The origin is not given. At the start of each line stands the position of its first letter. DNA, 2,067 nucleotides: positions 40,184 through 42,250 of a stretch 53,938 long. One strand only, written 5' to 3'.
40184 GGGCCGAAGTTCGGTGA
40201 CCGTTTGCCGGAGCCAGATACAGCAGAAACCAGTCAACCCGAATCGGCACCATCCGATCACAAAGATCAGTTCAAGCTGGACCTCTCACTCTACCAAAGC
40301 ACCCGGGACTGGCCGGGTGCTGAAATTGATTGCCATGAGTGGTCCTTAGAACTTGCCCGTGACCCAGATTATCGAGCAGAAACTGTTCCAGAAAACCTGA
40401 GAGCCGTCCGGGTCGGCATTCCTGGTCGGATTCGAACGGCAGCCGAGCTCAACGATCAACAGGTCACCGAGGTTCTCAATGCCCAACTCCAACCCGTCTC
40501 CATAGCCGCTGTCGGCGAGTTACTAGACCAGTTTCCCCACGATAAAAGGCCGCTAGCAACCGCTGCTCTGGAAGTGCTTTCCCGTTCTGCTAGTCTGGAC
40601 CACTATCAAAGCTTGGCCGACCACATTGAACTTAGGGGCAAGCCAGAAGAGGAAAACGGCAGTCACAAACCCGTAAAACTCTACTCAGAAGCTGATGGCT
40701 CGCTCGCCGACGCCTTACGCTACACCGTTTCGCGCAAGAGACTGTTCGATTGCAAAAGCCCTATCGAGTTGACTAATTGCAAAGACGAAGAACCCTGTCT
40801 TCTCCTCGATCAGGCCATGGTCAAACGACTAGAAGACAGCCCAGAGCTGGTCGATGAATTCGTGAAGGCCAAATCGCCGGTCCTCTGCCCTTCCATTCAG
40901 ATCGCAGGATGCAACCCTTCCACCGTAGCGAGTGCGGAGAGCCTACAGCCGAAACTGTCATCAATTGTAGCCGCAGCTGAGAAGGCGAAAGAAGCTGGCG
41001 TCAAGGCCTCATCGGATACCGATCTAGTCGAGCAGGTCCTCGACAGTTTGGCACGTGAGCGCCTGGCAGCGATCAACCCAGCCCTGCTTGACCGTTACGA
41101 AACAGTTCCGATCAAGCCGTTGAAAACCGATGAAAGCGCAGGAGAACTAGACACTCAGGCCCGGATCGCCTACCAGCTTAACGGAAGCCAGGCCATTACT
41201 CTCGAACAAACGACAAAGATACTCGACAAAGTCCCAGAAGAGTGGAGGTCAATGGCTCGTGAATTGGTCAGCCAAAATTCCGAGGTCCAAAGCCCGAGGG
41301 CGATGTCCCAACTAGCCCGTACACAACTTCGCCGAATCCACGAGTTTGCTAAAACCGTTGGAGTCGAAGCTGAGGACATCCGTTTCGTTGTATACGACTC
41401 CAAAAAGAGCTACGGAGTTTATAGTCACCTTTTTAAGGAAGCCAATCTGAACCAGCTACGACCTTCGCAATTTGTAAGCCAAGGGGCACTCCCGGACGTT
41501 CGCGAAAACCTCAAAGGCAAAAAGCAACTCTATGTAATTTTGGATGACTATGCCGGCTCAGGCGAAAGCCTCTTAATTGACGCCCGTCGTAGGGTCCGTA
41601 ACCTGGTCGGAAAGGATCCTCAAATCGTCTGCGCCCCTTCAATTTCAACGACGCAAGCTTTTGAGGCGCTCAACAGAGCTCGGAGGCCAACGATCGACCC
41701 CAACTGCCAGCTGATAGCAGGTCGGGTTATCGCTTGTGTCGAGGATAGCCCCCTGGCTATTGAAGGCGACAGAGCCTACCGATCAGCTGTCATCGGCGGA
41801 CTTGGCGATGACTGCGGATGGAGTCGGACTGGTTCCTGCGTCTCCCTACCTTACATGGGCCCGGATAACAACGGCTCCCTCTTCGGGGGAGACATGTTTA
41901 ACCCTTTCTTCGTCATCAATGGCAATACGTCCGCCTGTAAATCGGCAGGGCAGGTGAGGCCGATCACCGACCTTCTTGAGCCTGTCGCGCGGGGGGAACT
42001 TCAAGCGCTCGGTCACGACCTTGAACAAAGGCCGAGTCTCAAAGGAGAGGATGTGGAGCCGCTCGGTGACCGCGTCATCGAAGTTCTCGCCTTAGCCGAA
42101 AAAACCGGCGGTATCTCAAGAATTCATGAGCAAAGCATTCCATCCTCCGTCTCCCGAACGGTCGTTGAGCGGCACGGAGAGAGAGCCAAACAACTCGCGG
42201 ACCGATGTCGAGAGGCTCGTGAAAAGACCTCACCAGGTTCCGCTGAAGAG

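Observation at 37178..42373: Lower-GC three-gene module of unknown function inserted among core metabolic genes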

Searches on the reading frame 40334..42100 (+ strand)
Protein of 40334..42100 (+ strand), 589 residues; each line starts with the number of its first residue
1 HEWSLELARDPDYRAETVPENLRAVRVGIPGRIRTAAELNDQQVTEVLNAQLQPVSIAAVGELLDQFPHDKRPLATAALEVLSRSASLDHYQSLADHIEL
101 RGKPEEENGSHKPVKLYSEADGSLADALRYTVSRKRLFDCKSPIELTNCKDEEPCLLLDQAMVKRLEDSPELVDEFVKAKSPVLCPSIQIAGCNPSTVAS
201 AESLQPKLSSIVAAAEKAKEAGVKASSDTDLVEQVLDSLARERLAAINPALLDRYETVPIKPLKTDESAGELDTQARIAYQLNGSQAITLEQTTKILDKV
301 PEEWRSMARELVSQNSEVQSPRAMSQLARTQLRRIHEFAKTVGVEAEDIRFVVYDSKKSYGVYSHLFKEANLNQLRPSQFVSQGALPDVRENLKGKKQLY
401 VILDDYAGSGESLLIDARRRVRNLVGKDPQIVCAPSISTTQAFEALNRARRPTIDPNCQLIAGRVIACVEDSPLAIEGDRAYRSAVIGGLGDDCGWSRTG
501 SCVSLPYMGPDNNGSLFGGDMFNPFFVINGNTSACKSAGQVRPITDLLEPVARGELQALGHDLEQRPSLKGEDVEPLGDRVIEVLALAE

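Call 39: search_solved_structures(query=A1, max_evalue=10, show_alignments=3)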
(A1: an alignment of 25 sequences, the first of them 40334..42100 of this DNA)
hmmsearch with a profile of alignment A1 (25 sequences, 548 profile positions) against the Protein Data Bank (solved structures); distinct sequences matched with E-value up to 10: 13.
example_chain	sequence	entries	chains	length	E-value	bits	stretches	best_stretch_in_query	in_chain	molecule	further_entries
1wd5_A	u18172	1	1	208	0.004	19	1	401-460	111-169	hypothetical protein TT1426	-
4fym_A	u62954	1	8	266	0.039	15.7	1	393-444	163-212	Orotate phosphoribosyltransferase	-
2yzk_A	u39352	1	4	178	0.053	15.3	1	408-439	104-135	Orotate phosphoribosyltransferase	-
1vdm_A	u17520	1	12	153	0.11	14.3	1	409-446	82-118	purine phosphoribosyltransferase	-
7kl6_A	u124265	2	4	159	0.14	13.9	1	399-466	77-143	Phosphoribosyltransferase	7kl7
4z1o_A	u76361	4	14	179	0.76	11.5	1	409-445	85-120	Phosphoribosyltransferase | Purine phosphoribosyltransferase (GpT-2)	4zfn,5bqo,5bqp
6vn1_H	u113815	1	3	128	1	11.1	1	432-475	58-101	Human monoclonal antibody 93k variable heavy chain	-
7cyv_H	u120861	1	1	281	1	11.1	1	435-484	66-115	The heavy chain variable region of the scFv FD20,The light chain variable region of the sc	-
7sco_H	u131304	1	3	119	1.1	10.9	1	435-472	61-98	310-39G10 Fab, Heavy Chain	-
9o7g_C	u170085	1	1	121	1.6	10.4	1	434-481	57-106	H1 Fab light chain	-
3egq_A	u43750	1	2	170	1.8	10.3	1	44-126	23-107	TetR family Transcriptional regulator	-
3qw4_B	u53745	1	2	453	1.8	10.2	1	402-448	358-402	UMP synthase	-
6fd4_B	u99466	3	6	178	3.2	9.4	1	401-434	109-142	Adenine phosphoribosyltransferase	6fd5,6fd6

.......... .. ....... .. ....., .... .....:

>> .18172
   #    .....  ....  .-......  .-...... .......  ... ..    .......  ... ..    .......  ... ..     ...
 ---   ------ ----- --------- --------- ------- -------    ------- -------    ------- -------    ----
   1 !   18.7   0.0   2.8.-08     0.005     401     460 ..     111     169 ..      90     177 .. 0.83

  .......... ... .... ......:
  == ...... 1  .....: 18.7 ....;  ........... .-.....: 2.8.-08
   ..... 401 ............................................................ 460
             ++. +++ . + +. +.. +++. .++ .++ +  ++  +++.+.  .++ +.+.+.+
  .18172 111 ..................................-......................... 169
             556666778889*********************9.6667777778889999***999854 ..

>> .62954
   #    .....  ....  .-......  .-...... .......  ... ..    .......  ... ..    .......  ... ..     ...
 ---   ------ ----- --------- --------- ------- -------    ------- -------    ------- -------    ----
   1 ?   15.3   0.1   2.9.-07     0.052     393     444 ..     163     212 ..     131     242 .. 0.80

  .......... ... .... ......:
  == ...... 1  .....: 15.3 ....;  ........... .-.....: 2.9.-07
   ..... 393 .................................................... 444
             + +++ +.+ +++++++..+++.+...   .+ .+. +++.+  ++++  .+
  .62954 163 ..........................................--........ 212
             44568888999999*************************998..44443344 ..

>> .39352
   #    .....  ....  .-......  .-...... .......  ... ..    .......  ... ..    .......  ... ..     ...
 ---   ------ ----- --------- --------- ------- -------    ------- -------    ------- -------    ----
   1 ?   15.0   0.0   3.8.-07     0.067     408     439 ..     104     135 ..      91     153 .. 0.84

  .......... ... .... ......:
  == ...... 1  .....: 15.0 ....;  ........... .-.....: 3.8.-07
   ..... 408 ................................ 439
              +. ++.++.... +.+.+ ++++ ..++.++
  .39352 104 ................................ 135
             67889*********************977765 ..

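Call 41: find_related_loci(query=A1, collection=genome_contigs, flank=8000)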
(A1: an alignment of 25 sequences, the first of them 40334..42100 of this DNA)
Query A1 (589 aa) in genome_contigs; peptide patterns used: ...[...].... (x = any residue, [..] = any of these).
99 stretches matched a pattern; 75 encode a relative of the query (tblastn E <= 1e-3); 73 distinct loci.
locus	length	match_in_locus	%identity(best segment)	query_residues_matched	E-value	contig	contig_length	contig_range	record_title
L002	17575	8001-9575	39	2-541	6e-103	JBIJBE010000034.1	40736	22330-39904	MAG: Bdellovibrionota bacterium isolate ME2006-08-03D11_3300047094_group2_bin168 Rohwer_bin1170_scaffold_415_c1, whole g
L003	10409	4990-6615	38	2-556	1e-99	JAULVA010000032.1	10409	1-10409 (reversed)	MAG: Bdellovibrionota bacterium isolate P_BDEL NODE_17193_length_10409_cov_1.006516, whole genome shotgun sequence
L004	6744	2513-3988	30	25-537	2e-41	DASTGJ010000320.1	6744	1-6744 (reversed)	MAG TPA_asm: Kofleriaceae bacterium isolate SMAG_U27 k141_677475, whole genome shotgun sequence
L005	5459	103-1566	28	25-536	4e-41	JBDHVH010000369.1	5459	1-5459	MAG: Kofleriaceae bacterium isolate AS-MICRO-OLR.47 NODE_80078_length_5459_cov_5.519858, whole genome shotgun sequence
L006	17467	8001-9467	27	25-537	1e-40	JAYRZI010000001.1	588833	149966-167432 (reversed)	MAG: Haliangiales bacterium isolate EBPR_s472bin.6 NODE_7_length_588833_cov_7.654634, whole genome shotgun sequence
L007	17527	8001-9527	27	8-537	1e-39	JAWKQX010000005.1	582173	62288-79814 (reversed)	MAG: Kofleriaceae bacterium isolate BC1.218 BC1.218.fa-5, whole genome shotgun sequence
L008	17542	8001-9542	28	22-536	2e-39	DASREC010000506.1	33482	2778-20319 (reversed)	MAG TPA_asm: Polyangia bacterium isolate SMAG_U9996 k141_1058888, whole genome shotgun sequence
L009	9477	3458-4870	28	37-529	2e-39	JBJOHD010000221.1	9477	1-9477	MAG: Pseudomonadota bacterium isolate sharkriverslough_2019_sw_WHONDRS-S19S_0042_B_bin.30 scaffold_873387, whole genome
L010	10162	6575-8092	27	21-537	8e-39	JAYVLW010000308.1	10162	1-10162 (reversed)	MAG: Myxococcales bacterium isolate GL56_Down_metabat_34 GL56_Down_metabat_34_307, whole genome shotgun sequence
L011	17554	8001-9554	28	25-540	9e-39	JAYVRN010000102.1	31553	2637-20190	MAG: Myxococcales bacterium isolate GL73_DN_concoct_207_sub GL73_DN_concoct_207_sub_101, whole genome shotgun sequence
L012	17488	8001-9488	27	25-537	1e-38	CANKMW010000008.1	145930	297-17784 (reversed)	MAG: Myxococcales bacterium isolate TH-Jun18-119 genome assembly, contig: TH-Jun18-C103, whole genome shotgun sequence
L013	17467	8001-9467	28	25-537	1e-38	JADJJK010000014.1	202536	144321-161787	MAG: Myxococcales bacterium isolate Ejby_18-Q3-R6-50_BATAC.353 tig00004099-10-2031360, whole genome shotgun sequence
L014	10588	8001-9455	28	16-543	8e-38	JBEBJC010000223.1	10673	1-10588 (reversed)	MAG: Myxococcota bacterium isolate SF1_9 NODE_3553_length_10673_cov_4.653490, whole genome shotgun sequence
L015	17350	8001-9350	27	63-529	6e-34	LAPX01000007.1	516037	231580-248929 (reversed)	Vampirovibrio chlorellavorus isolate NCIMB 11383 contig_7, whole genome shotgun sequence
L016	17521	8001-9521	26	33-554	6e-33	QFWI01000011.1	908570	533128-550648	MAG: Vampirovibrio chlorellavorus isolate Vc_AZ_2 Contig11, whole genome shotgun sequence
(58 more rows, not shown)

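Call 50: search_protein_families(library=pfam, proteins=[L007:9560-10921:+, L012:9512-10894:+, L002:5733-9983:+], max_evalue=0.01)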
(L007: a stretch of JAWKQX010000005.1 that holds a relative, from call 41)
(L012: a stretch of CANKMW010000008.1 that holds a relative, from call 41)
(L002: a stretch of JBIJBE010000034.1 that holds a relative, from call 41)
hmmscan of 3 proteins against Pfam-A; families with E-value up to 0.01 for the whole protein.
L007:9560-10921:+ (453 aa): 1 family
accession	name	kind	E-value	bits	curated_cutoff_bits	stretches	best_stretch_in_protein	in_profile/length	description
PF03437.21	BtpA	-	0.00084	19.3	30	1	347-431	147-231/254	BtpA family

L012:9512-10894:+ (460 aa): 1 family
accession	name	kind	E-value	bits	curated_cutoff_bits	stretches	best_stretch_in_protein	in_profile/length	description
PF03437.21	BtpA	-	0.00018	21.5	30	1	356-446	154-247/254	BtpA family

L002:5733-9983:+ (1416 aa): 2 families
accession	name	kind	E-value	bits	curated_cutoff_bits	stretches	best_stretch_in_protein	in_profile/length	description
PF00191.25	Annexin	-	3.5e-59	197.2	25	5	225-281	3-58/66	Annexin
PF24390.1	PRTase-CE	-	0.00051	20.4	27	1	1089-1201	65-165/253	PRTase-CE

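Call 51: predict_structure(alignment_id=A1)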
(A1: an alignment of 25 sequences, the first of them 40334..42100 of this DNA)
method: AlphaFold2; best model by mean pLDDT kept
length: 589 residues; sequences in the alignment: 25
mean_pLDDT: 91.2   pTM: 0.91
mean pLDDT of the five models: 91.2, 89.8, 89.3, 88.1, 87.9
residues with pLDDT >= 90: 414; 70-90: 162; 50-70: 12; < 50: 1
segments of 3 or more residues with pLDDT < 50: none
pLDDT, mean of each block of 10 residues (from residue 1): 71 86 93 91 98 95 97 97 94 93 76 92 95 92 90 92 94 94 93 88 92 97 96 96 97 95 75 90 94 96 92 95 94 96 96 95 96 94 94 93 95 90 91 95 84 79 91 88 90 89 95 93 94 87 80 87 84 83 85
secondary structure, 60 per line:
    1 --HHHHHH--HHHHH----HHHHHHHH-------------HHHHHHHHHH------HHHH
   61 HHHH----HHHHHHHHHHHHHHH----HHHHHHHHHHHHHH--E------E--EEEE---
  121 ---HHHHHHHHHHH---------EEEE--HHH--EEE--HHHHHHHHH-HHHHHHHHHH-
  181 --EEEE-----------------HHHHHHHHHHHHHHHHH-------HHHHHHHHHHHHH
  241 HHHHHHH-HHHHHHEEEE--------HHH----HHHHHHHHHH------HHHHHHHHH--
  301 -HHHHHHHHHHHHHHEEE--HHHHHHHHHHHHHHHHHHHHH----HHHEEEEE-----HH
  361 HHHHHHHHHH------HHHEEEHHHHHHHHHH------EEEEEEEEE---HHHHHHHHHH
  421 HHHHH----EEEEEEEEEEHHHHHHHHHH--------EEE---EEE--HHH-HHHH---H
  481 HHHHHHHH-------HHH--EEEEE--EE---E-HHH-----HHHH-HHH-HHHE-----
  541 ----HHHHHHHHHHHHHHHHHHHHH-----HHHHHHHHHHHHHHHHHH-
elements in order: H3-8 H11-15 H20-27 H41-50 H57-64 H69-83 H88-101 E114-117 H124-134 E144-147 E155-157 H160-168 H170-179 E183-186 H204-220 H228-247 H249-254 E255-258 H274-283 H290-298 H302-315 E316-318 H321-341 E349-353 H359-370 E380-382 H383-392 E399-407 H411-425 E430-439 H440-449 E458-460 E464-466 H473-476 H480-488 E501-505 H523-526 H545-565 H571-588

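Call 54: fold_search(model_id=the predicted structure, library=pdb)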
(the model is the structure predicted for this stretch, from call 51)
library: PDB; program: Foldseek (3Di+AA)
matches with E <= 10: 664; with E <= 0.001: 1
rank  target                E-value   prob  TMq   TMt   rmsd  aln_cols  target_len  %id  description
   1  3tbf_C                5.5e-04  0.99  0.22  0.31  14.4       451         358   11  C-terminal domain of glucosamine-fructose-6-phosphate aminotransferase from Francisella tularensis. (released 2011-08-24)
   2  3tbf_A                1.6e-03  0.96  0.22  0.32  13.5       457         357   12  C-terminal domain of glucosamine-fructose-6-phosphate aminotransferase from Francisella tularensis. (released 2011-08-24)
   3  6svm_A                5.2e-03  0.96  0.25  0.23  12.4       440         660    9  Crystal structure of human GFAT-1 in complex with Glucose-6-Phosphate, L-Glu, and UDP-GalNAc (released 2020-01-15)
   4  2v4m_C                5.7e-03  0.96  0.25  0.36  13.7       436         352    9  The isomerase domain of human glutamine-fructose-6-phosphate transaminase 1 (GFPT1) in complex with fructose 6-phospha (released 2008-10-07)
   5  6r4e_A                5.7e-03  0.95  0.25  0.22  12.6       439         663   10  Crystal structure of human GFAT-1 in complex with Glucose-6-Phosphate and L-Glu (released 2020-01-15)
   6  6i35_A                6.0e-03  0.44  0.15  0.11  19.2       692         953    9  Crystal structure of human glycine decarboxylase (P-protein) bound with pyridoxyl-glycine-5'-monophosphate (released 2019-11-20)
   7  7ndl_B                7.0e-03  0.92  0.24  0.22  12.4       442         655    9  Crystal structure of human GFAT-1 S205D (released 2021-03-10)
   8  7oyl                  1.0e-02  0.38  0.19  0.20  25.6       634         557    9  Phosphoglucose isomerase of Aspergillus fumigatus in complexed with Glucose-6-phosphate (released 2022-07-13)
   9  2aml_B                1.1e-02  0.90  0.22  0.31  12.4       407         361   10  Crystal structure of Lmo0035 protein (46906266) from LISTERIA MONOCYTOGENES 4b F2365 at 1.50 A resolution (released 2005-10-18)
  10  2o2d_A                1.3e-02  0.41  0.19  0.20  17.1       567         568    9  Crystal structure of phosphoglucose isomerase from Trypanosoma brucei complexed with citrate (released 2007-11-13)
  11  2aml_A                1.5e-02  0.89  0.22  0.32  12.5       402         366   10  Crystal structure of Lmo0035 protein (46906266) from LISTERIA MONOCYTOGENES 4b F2365 at 1.50 A resolution (released 2005-10-18)
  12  7pt4_B                1.9e-02  0.33  0.14  0.14  19.6       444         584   11  Actinobacterial 2-hydroxyacyl-CoA lyase (AcHACL) structure in complex with a covalently bound reaction intermediate as (released 2022-02-02)
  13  3wv5_A                2.0e-02  0.47  0.15  0.20  15.6       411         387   12  Complex structure of VinN with 3-methylaspartate (released 2014-10-01)
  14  4qfh_A                2.0e-02  0.41  0.18  0.18  17.0       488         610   11  Structure of a glucose-6-phosphate isomerase from Trypanosoma cruzi (released 2014-06-18)
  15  1q50                  2.4e-02  0.35  0.19  0.20  18.2       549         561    9  Phosphoglucose isomerase from Leishmania mexicana. (released 2004-06-29)
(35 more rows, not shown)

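Call 82: fold_search(model_id=the predicted structure, library=viral)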
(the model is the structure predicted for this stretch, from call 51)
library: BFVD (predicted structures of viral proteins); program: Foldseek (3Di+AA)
matches with E <= 10: 263; with E <= 0.001: 2
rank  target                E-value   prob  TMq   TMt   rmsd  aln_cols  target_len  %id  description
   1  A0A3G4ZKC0            1.6e-04  1.00  0.21  0.24   5.0       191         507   16  Uncharacterized protein [Terrestrivirus sp.]
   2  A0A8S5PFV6            8.6e-04  1.00  0.24  0.27   4.7       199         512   16  PRTase-CE domain-containing protein [Siphoviridae sp. ctvNP11]
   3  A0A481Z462            1.4e-03  1.00  0.28  0.39  13.2       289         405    9  Uncharacterized protein [Pithovirus LCPAC102]
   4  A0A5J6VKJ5            2.0e-03  0.97  0.22  0.21  12.7       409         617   10  glutamine--fructose-6-phosphate transaminase (isomerizing) [Megaviridae environmental sample]
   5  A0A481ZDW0            3.2e-03  0.47  0.14  0.13  21.4       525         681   10  DEAD/SNF2-like helicase [Pithovirus LCPAC404]
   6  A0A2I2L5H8            1.4e-02  0.28  0.14  0.16  23.9       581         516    8  DEAD/SNF2 helicase [Orpheovirus IHUMI-LCC2]
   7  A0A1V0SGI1            3.9e-02  0.18  0.12  0.14  20.5       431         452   10  DEAD/SNF2-like helicase [Hokovirus HKV1]
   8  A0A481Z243            9.1e-02  0.99  0.24  0.25   4.3       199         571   12  Uncharacterized protein [Mimivirus LCMiAC02]
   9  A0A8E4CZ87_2          1.3e-01  0.66  0.12  0.07   6.9       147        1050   12  (no name in the UniProt tables at hand)
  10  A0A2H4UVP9            2.3e-01  0.47  0.13  0.21  10.0       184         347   12  Phosphoribosyl transferase [Bodo saltans virus]
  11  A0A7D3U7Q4            2.8e-01  0.21  0.15  0.10  22.1       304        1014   12  (no name in the UniProt tables at hand)
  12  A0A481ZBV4            2.8e-01  0.11  0.14  0.10  21.1       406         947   10  DEAD/SNF2-like helicase [Pithovirus LCPAC401]
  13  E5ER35                2.9e-01  0.41  0.15  0.17  13.2       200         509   12  (no name in the UniProt tables at hand)
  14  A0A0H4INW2            3.6e-01  0.05  0.10  0.12  21.1       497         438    9  Uncharacterized protein [Pseudoalteromonas phage H101]
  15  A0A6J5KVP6            3.8e-01  0.04  0.11  0.09  23.1       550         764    9  ATP-dependent Clp protease ATP-binding subunit [uncultured Caudovirales phage]
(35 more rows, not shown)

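Call 83: search_solved_structures(query=A5, max_evalue=1, show_alignments=1)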
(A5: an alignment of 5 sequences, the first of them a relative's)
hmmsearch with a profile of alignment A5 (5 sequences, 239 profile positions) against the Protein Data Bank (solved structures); distinct sequences matched with E-value up to 1: 4.
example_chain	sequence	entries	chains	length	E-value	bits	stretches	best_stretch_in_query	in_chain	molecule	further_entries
4per_A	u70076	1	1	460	0.028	17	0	38-109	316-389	Ribonuclease Inhibitor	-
3ay7_A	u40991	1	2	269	0.034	16.7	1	20-92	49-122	Glucose 1-dehydrogenase 4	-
3aus_A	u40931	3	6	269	0.034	16.7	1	20-92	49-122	Glucose 1-dehydrogenase 4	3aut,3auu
3ay6_A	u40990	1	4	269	0.034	16.7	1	20-92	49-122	Glucose 1-dehydrogenase 4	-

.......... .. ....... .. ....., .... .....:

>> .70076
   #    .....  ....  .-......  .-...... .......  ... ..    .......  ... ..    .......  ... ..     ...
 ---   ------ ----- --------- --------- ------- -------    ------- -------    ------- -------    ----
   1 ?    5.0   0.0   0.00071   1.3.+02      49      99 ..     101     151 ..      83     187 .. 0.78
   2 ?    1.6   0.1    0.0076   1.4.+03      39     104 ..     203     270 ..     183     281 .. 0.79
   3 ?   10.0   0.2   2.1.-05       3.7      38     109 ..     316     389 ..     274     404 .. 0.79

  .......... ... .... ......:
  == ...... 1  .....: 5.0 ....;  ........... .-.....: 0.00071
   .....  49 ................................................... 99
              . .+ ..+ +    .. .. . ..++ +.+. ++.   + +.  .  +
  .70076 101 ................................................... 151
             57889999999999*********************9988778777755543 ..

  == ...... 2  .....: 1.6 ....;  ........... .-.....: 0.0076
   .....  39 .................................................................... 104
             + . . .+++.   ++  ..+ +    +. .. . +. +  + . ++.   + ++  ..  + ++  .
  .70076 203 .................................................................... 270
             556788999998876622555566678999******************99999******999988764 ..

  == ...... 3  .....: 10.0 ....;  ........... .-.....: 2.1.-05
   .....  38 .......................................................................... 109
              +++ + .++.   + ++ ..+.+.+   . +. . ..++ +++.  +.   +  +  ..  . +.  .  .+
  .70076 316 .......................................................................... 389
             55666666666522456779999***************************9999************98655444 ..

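Call 84: search_protein_families(library=ncbifam, proteins=[L007:10211-10921:+, L002:10572-11585:+], max_evalue=0.01)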
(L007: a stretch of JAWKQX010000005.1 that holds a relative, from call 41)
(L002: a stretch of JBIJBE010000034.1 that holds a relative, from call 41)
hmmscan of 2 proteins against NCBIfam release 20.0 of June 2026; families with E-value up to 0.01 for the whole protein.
L007:10211-10921:+ (236 aa): 1 family
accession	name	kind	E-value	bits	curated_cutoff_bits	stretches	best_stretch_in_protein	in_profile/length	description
TIGR00259.1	thylakoid_BtpA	subfamily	0.0019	17.7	153.4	1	129-214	145-231/257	BtpA/SgcQ family protein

L002:10572-11585:+ (337 aa): 2 families
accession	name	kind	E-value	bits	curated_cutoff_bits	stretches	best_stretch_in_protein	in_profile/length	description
TIGR02662.1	dinitro_DRAG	equivalog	9e-22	77.6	337.05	1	39-215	8-183/287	ADP-ribosyl-[dinitrogen reductase] hydrolase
NF041672.1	ADPriboarghdlase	equivalog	2.2e-20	72.7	490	1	25-332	60-357/361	ADP-ribosylarginine hydrolase Tri1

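Call 100: find_related_loci(query=A1, collection=viral_contigs, flank=4000)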
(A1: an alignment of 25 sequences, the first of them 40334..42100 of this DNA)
Query A1 (589 aa) in viral_contigs; peptide patterns used: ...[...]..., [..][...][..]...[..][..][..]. (x = any residue, [..] = any of these).
105 stretches matched a pattern, but none encodes a relative of the query by tblastn (E <= 1e-3).
